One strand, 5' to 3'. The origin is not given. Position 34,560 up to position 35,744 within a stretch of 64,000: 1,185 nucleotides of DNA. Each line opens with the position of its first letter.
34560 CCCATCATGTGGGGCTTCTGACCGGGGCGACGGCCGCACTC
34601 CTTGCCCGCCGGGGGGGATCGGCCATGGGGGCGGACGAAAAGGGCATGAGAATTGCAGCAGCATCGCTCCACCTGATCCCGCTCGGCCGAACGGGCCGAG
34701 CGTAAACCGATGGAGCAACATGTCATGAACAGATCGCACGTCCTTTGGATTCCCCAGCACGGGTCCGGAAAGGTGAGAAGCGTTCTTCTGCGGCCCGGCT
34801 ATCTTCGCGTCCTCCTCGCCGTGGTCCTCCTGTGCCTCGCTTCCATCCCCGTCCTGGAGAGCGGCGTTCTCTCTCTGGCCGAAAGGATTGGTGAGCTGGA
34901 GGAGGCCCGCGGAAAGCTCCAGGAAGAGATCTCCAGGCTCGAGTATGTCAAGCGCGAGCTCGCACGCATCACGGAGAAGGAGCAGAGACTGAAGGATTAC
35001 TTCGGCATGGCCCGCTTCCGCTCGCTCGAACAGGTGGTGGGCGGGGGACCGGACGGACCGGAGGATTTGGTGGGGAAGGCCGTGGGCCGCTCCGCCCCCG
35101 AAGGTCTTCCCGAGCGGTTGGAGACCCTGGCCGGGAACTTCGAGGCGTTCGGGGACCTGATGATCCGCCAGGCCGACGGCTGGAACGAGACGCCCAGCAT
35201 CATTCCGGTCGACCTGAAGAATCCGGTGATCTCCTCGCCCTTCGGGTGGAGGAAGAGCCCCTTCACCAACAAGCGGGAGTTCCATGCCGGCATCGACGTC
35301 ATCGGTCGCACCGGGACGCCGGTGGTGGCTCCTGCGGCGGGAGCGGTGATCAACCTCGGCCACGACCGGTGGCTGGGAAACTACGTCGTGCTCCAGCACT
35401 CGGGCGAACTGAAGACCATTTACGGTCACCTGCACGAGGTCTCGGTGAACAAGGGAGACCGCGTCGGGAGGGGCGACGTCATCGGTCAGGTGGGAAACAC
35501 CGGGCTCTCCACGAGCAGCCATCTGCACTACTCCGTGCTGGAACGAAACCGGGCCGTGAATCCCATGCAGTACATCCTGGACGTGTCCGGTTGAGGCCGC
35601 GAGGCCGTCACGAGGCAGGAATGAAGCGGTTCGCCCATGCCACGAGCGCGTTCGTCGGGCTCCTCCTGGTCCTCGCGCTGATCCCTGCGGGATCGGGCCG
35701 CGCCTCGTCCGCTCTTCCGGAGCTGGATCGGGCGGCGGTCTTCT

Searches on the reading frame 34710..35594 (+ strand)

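Call 16: search_protein_families(library=pfam, proteins=[window:34710-35594:+], max_evalue=0.001)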
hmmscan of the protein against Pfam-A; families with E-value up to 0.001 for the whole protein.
window:34710-35594:+ (294 aa): 1 family
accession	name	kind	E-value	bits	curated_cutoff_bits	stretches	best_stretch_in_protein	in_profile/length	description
PF01551.29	Peptidase_M23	-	2.9e-30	104.7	28.7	1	191-285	2-96/96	Peptidase family M23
